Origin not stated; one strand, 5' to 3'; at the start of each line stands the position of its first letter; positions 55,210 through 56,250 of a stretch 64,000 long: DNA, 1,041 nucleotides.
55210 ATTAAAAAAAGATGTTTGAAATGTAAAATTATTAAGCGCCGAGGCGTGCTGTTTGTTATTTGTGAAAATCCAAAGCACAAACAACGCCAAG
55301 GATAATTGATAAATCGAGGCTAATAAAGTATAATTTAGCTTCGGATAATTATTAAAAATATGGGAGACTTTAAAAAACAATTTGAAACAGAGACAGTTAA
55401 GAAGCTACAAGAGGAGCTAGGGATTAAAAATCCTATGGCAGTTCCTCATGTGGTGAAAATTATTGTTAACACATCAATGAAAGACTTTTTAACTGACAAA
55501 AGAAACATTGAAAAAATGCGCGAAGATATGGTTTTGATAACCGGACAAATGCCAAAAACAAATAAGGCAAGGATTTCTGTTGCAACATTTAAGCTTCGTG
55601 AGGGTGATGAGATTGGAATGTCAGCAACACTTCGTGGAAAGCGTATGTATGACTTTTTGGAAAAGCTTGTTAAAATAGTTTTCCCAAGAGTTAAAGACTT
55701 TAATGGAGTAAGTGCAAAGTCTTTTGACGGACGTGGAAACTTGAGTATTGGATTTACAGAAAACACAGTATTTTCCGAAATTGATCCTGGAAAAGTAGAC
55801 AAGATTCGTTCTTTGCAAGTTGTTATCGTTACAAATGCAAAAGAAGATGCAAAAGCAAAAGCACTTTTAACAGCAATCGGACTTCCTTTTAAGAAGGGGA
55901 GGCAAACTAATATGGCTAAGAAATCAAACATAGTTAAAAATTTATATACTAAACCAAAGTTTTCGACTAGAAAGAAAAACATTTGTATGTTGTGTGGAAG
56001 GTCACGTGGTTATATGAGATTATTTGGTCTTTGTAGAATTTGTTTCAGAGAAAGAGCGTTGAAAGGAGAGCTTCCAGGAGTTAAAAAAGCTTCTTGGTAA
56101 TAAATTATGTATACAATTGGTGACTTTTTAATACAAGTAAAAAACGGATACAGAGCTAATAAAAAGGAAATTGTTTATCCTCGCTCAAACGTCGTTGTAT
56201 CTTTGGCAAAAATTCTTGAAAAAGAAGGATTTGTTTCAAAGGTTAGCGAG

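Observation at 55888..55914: L5 and type-Z S14 share one reading frame with no stop codon between them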

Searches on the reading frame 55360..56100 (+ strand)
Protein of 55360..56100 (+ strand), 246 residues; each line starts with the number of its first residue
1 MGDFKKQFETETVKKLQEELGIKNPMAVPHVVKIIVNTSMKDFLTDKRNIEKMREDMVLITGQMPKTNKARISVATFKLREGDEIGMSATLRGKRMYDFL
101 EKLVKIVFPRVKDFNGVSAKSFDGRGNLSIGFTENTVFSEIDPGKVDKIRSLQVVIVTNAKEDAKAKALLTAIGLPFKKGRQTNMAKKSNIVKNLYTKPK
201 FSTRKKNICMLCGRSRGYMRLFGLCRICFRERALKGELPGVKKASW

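Call 3: search_protein_families(library=pfam, proteins=[window:55360-56100:+], max_evalue=0.01)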
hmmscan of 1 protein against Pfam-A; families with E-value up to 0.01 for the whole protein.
window:55360-56100:+ (246 aa): 3 families
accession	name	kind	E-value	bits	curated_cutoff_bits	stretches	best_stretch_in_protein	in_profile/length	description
PF00673.26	Ribosomal_L5_C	-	8.5e-32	109.6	27.8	1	85-177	2-94/94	ribosomal L5P family C-terminus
PF00253.27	Ribosomal_S14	-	1.7e-23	82.5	27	1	195-245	2-54/54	Ribosomal protein S14p/S29e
PF00281.24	Ribosomal_L5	-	1.7e-13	51.1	34.9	1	24-80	1-57/57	Ribosomal protein L5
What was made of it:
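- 55360..56100 (+): The fused ORF as it stands in the window: 246 aa, L5 + GRQTN + type-Z S14. Pfam finds L5, L5_C and S14 in one ORF (call 3).
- On uL5 (50S ribosomal protein L5): Pfam PF00281 (51.1 bits, cut-off 34.9) and PF00673 (109.6 bits, cut-off 27.8) (call 3).
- Checked: Pfam finds Ribosomal_L5 (residues 24-80), Ribosomal_L5_C (85-177) and Ribosomal_S14 (195-245) in that single ORF, all far above the curated cut-offs (call 3).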

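Call 4: find_homologous_proteins(query=window:55360-56097:+)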
Query window:55360-56097:+ (246 aa): 7579 proteins with E <= 0.001 among 8000 candidates; the best 120 are listed.
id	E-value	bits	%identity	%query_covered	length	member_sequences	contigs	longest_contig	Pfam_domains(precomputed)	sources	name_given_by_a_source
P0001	8.1e-109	380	100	73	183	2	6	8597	PF00281.25,PF00673.27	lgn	-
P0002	2.7e-94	333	84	74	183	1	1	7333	PF00281.25,PF00673.27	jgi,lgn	jgi:large subunit ribosomal protein L5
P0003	1.7e-92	327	84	73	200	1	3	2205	PF00281.25,PF00673.27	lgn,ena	-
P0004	4.8e-90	319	80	75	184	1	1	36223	PF00281.25,PF00673.27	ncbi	-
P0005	8.2e-88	312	78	75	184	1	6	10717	PF00281.25,PF00673.27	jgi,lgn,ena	-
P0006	1.4e-86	308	77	75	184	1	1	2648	PF00281.25,PF00673.27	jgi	-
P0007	9.7e-86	305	78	75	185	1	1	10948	PF00281.25,PF00673.27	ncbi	-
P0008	1.7e-85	304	79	73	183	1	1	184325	PF00281.25,PF00673.27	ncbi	-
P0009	2.9e-85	303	78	73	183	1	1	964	PF00281.25,PF00673.27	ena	-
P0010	4.5e-85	303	78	73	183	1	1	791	PF00281.25,PF00673.27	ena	-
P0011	1.3e-84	301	78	73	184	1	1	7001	PF00281.25,PF00673.27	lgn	-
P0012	2.5e-84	300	77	75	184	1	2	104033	PF00281.25,PF00673.27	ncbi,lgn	-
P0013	4.5e-84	300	78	73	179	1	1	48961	PF00281.25,PF00673.27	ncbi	-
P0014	8.3e-84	299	78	73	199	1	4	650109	PF00281.25,PF00673.27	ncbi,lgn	-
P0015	1.0e-83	298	77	73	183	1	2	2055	PF00281.25,PF00673.27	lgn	-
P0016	2.1e-83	297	77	73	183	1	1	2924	PF00281.25,PF00673.27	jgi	jgi:large subunit ribosomal protein L5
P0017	2.1e-83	297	78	73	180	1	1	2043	PF00281.25,PF00673.27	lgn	-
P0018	3.9e-83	296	76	75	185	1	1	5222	PF00281.25,PF00673.27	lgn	-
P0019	4.9e-83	296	78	73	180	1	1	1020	PF00281.25,PF00673.27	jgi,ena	-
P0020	5.1e-83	296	77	73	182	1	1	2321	PF00281.25,PF00673.27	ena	-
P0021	5.5e-83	296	77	73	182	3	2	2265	PF00281.25,PF00673.27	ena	-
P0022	8.9e-83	295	78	75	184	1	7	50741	PF00281.25,PF00673.27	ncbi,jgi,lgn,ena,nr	ncbi:MAG: 50S ribosomal protein L5 [Candidatus Levybacteria bacterium RIFCSPHIGHO2_01_FULL_40_10]|nr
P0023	1.1e-82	295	76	73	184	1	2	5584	PF00281.25,PF00673.27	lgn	-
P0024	1.6e-82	294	77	73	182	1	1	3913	PF00281.25,PF00673.27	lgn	-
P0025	1.9e-82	294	76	73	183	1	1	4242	PF00281.25,PF00673.27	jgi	jgi:large subunit ribosomal protein L5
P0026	2.5e-82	294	75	74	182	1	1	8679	PF00281.25,PF00673.27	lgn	-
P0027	2.7e-82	294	78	73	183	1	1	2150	PF00281.25,PF00673.27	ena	-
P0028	3.7e-82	293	74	73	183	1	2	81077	PF00281.25,PF00673.27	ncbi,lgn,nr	ncbi:MAG TPA: 50S ribosomal protein L5 [Patescibacteria group bacterium]|nr:50S ribosomal protein L5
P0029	2.8e-81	290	74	73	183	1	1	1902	PF00281.25,PF00673.27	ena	-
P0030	2.8e-81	290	74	73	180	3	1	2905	PF00281.25,PF00673.27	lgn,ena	-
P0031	3.6e-81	290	74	75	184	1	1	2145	PF00281.25,PF00673.27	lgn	-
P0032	3.6e-81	290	77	73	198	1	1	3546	PF00281.25,PF00673.27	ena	-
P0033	4.2e-81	290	74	73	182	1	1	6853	PF00281.25,PF00673.27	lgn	-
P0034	4.7e-81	290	76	73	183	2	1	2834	PF00281.25,PF00673.27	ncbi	-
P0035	9.9e-81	289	77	73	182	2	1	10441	PF00281.25,PF00673.27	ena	-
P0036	1.4e-80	288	76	74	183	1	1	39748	PF00281.25,PF00673.27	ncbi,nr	ncbi:MAG TPA: 50S ribosomal protein L5 [Patescibacteria group bacterium]|nr:50S ribosomal protein L5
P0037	3.8e-80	287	75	73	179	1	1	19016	PF00281.25,PF00673.27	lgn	-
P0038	4.1e-80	287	74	73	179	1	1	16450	PF00281.25,PF00673.27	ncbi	-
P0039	9.6e-80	285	73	72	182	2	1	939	PF00281.25,PF00673.27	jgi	-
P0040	1.0e-79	285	77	73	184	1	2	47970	PF00281.25,PF00673.27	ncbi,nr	ncbi:MAG TPA: 50S ribosomal protein L5 [Patescibacteria group bacterium]|nr:50S ribosomal protein L5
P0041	2.6e-79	284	74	73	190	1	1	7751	PF00281.25,PF00673.27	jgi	jgi:large subunit ribosomal protein L5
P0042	7.8e-79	282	73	73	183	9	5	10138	PF00281.25,PF00673.27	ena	-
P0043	8.4e-79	282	74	73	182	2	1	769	PF00281.25,PF00673.27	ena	-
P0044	1.9e-78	281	71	75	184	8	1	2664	PF00281.25,PF00673.27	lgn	-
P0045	1.9e-78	281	78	71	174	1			PF00281.25,PF00673.27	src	-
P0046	2.7e-78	281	75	68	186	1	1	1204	PF00281.25,PF00673.27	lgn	-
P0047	2.7e-78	281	71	73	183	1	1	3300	PF00281.25,PF00673.27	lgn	-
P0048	3.1e-78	280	73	75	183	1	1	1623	PF00281.25,PF00673.27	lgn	-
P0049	4.7e-78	280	75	74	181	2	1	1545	PF00281.25,PF00673.27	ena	-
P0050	7.1e-78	279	73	73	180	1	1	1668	PF00281.25,PF00673.27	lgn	-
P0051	9.6e-78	279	71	75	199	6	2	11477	PF00281.25,PF00673.27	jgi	jgi:large subunit ribosomal protein L5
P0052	1.0e-77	279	72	73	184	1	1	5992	PF00281.25,PF00673.27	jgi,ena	-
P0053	1.3e-77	278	73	73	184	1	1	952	PF00281.25,PF00673.27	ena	-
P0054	3.6e-77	277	74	73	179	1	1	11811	PF00281.25,PF00673.27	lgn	-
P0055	4.0e-77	277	72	74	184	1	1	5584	PF00281.25,PF00673.27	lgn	-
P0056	5.7e-77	276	71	73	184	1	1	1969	PF00281.25,PF00673.27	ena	-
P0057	1.1e-76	275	72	73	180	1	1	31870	PF00281.25,PF00673.27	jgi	jgi:large subunit ribosomal protein L5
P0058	1.3e-76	275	71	73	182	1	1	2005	PF00281.25,PF00673.27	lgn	-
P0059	1.4e-76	275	72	73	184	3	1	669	PF00281.25,PF00673.27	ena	-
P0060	2.5e-76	274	71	73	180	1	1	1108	PF00281.25,PF00673.27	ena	-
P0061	2.5e-76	274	70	73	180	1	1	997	PF00281.25,PF00673.27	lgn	-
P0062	2.7e-76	274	69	75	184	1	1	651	PF00281.25,PF00673.27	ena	-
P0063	3.0e-76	274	71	73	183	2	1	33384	PF00281.25,PF00673.27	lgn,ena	-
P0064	4.9e-76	273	65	77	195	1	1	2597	PF00281.25,PF00673.27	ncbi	-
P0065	7.7e-76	273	70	73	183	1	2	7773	PF00281.25,PF00673.27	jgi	jgi:large subunit ribosomal protein L5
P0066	8.1e-76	273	70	75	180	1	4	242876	PF00281.25,PF00673.27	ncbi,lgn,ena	-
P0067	9.2e-76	272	72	73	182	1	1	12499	PF00281.25,PF00673.27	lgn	-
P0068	1.0e-75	272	70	70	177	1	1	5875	PF00281.25,PF00673.27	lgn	-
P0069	1.3e-75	272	71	73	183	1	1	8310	PF00281.25,PF00673.27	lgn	-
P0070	2.2e-75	271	71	73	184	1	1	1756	PF00281.25,PF00673.27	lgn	-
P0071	2.9e-75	271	65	77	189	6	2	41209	PF00281.25,PF00673.27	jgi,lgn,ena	-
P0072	3.8e-75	270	71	72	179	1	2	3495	PF00281.25,PF00673.27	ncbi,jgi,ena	-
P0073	6.6e-75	270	65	77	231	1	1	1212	PF00444.24,PF00281.25,PF00673.27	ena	-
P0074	6.9e-75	269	69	73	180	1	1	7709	PF00281.25,PF00673.27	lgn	-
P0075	7.0e-75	269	68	73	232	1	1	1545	PF00444.24,PF00281.25,PF00673.27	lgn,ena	-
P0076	7.3e-75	269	66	73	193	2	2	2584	PF00281.25,PF00673.27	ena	-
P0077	1.1e-74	269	70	73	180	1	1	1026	PF00281.25,PF00673.27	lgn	-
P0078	1.3e-74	269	69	74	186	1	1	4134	PF00281.25,PF00673.27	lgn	-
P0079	1.7e-74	268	70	73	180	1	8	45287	PF00281.25,PF00673.27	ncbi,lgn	-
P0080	2.9e-74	267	69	73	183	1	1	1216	PF00281.25,PF00673.27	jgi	-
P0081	3.0e-74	267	69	73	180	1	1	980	PF00281.25,PF00673.27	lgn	-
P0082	3.4e-74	267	67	75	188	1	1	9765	PF00281.25,PF00673.27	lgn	-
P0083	3.7e-74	267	69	73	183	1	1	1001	PF00281.25,PF00673.27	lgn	-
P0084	3.8e-74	267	70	73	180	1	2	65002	PF00281.25,PF00673.27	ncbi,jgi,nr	ncbi:50S ribosomal protein L5 [Candidatus Parcubacteria bacterium]|nr:MAG: 50S ribosomal protein L5 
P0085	4.6e-74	267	70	73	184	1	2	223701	PF00281.25,PF00673.27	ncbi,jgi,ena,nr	ncbi:MAG: 50S ribosomal protein L5 [Candidatus Levybacteria bacterium CG10_big_fil_rev_8_21_14_0_10_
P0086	4.6e-74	267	68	73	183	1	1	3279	PF00281.25,PF00673.27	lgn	-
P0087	6.7e-74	266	70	73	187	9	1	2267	PF00281.25,PF00673.27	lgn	-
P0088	7.9e-74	266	71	73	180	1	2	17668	PF00281.25,PF00673.27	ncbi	-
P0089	8.0e-74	266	68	73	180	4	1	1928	PF00281.25,PF00673.27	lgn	-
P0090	9.7e-74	266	70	72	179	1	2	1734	PF00281.25,PF00673.27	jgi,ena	-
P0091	1.2e-73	265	68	73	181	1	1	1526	PF00281.25,PF00673.27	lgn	-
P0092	1.8e-73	265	69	73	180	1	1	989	PF00281.25,PF00673.27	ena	-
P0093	1.9e-73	265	68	73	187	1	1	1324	PF00281.25,PF00673.27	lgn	-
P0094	2.2e-73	265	68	73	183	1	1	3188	PF00281.25,PF00673.27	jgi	jgi:large subunit ribosomal protein L5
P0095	2.3e-73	264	69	73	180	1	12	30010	PF00281.25,PF00673.27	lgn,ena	-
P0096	2.8e-73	264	70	71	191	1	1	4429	PF00281.25,PF00673.27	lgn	-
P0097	5.7e-73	263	65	73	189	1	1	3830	PF00281.25,PF00673.27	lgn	-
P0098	6.0e-73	263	66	74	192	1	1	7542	PF00281.25,PF00673.27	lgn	-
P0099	1.2e-72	262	67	73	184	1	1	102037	PF00281.25,PF00673.27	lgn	-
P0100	1.3e-72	262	68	73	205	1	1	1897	PF00281.25,PF00673.27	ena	-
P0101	1.5e-72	262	67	73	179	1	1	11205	PF00281.25,PF00673.27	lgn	-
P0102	2.1e-72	261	68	73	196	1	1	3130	PF00281.25,PF00673.27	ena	-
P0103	2.3e-72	261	69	73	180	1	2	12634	PF00281.25,PF00673.27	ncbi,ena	-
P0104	3.3e-72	261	69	72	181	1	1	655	PF00281.25,PF00673.27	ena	-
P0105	3.6e-72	261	65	75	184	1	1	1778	PF00281.25,PF00673.27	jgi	jgi:large subunit ribosomal protein L5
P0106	3.8e-72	261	68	73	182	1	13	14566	PF00281.25,PF00673.27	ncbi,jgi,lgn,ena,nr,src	ncbi:MAG: 50S ribosomal protein L5 [Candidatus Levybacteria bacterium RIFCSPHIGHO2_01_FULL_36_15]|nr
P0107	5.0e-72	260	70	73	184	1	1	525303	PF00281.25,PF00673.27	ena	-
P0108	5.7e-72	260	68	73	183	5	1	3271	PF00281.25,PF00673.27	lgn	-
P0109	6.7e-72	260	67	73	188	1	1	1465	PF00281.25,PF00673.27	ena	-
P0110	1.1e-71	259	68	73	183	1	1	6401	PF00281.25,PF00673.27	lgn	-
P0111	2.2e-71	258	68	74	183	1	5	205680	PF00281.25,PF00673.27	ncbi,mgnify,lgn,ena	mgnify:FL=1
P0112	2.4e-71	258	67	74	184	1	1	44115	PF00281.25,PF00673.27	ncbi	ncbi:MAG: 50S ribosomal protein L5 [Candidatus Levyibacteriota bacterium]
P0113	3.8e-71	257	76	64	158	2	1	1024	PF00281.25,PF00673.27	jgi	jgi:large subunit ribosomal protein L5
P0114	4.4e-71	257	67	73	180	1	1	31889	PF00281.25,PF00673.27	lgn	-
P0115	5.1e-71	257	66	73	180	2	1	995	PF00281.25,PF00673.27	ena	-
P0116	5.1e-71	257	67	73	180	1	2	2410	PF00281.25,PF00673.27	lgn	-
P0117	5.2e-71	257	66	73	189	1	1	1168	PF00281.25,PF00673.27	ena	-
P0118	5.5e-71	257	65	75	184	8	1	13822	PF00281.25,PF00673.27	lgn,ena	-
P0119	6.1e-71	257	67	74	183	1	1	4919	PF00281.25,PF00673.27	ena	-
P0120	6.1e-71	257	67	74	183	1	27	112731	PF00281.25,PF00673.27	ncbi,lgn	-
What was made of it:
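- Closest known: Database 'fusions' of neighbouring ribosomal proteins produced by gene calling. Same: P0073 and P0075 are listed with L36 + L5 domains in one protein (call 4).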

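Call 6: find_encoding_contigs(protein=P0001, flank=3000, max_places=10)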
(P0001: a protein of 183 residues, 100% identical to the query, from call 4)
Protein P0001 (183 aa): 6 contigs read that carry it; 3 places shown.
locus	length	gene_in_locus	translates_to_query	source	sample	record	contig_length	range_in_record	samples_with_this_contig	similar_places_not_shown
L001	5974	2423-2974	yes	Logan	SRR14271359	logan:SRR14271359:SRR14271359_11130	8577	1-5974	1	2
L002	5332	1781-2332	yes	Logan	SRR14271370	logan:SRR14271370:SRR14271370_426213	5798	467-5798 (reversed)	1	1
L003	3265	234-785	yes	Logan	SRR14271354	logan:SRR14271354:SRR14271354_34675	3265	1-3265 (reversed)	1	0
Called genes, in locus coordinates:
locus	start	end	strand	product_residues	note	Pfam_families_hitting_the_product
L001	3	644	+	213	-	?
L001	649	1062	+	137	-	PF00252:Ribosomal_L16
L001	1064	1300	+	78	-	PF00831:Ribosomal_L29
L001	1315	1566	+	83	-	PF00366:Ribosomal_S17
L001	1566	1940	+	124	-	PF00238:Ribosomal_L14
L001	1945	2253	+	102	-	PF00467:KOW (weak), PF17136:ribosomal_L24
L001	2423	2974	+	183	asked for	PF00281:Ribosomal_L5, PF00673:Ribosomal_L5_C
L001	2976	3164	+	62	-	PF00253:Ribosomal_S14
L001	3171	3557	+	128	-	PF00410:Ribosomal_S8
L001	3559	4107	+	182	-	PF00347:Ribosomal_L6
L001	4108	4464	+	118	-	PF00861:Ribosomal_L18p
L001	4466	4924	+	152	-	PF00333:Ribosomal_S5, PF03719:Ribosomal_S5_C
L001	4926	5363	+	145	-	PF00828:Ribosomal_L27A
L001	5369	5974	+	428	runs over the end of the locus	PF00344:SecY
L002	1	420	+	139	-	?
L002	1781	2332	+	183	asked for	PF00281:Ribosomal_L5, PF00673:Ribosomal_L5_C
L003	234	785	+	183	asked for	PF00281:Ribosomal_L5, PF00673:Ribosomal_L5_C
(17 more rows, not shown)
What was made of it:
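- On Evolved gene fusion (Rosetta-stone type): Six contigs on record encode the separate L5 (call 6).
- Six Logan contigs are on record as encoding the separate 183-aa L5 (call 6).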

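Call 12: list_cluster_members(proteins=[window:55360-56097:+, P0001, window:55912-56097:+])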
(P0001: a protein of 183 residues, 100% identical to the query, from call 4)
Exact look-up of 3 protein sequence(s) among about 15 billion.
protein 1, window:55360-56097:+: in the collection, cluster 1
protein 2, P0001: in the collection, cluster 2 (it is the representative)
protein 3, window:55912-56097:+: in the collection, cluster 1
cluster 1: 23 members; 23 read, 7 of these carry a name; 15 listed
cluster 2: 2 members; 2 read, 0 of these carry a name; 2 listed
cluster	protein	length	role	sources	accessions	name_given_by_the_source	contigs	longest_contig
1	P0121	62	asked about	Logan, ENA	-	-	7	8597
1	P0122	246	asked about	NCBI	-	-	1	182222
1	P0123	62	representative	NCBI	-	-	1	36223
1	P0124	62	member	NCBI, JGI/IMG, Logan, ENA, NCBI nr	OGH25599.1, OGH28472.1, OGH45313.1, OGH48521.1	MAG: 30S ribosomal protein S14 [Candidatus Levybacteria bacterium ...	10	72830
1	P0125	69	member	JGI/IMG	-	small subunit ribosomal protein S14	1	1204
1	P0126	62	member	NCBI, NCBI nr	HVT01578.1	MAG TPA: type Z 30S ribosomal protein S14 [Patescibacteria group bacterium] | type Z 30S ribosomal protein S14 [Patescibacteria group bacterium]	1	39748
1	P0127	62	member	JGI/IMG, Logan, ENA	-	small subunit ribosomal protein S14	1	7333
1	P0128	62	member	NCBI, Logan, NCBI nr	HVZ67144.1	MAG TPA: type Z 30S ribosomal protein S14 [Patescibacteria group bacterium] | type Z 30S ribosomal protein S14 [Patescibacteria group bacterium]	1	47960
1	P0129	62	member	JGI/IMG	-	small subunit ribosomal protein S14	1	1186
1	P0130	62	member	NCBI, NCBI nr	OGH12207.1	MAG: 30S ribosomal protein S14 [Candidatus Levybacteria bacterium ...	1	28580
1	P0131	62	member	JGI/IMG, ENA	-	-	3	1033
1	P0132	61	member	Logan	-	-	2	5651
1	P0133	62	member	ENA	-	-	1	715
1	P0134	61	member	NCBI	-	-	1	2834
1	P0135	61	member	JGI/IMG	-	-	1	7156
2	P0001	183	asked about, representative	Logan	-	-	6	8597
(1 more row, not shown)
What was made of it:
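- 55360..56100 (+): This exact protein occurs once in the 15-billion-protein collection, from one NCBI contig of 182,222 bp (call 12).
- On Type-Z uS14 (short zinc-ribbon S14): Cluster mates are named 'type Z 30S ribosomal protein S14' by NCBI (call 12).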

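Call 13: find_encoding_contigs(protein=window:55360-56097:+, flank=1000, max_places=10)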
Protein window:55360-56097:+ (246 aa): no gene with exactly this product is on record in the collection.
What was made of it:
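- No gene with the fused product is on record in the gene-position index (call 13).
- Tried and rejected: The exact fused protein is not in the gene-position index (call 13).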
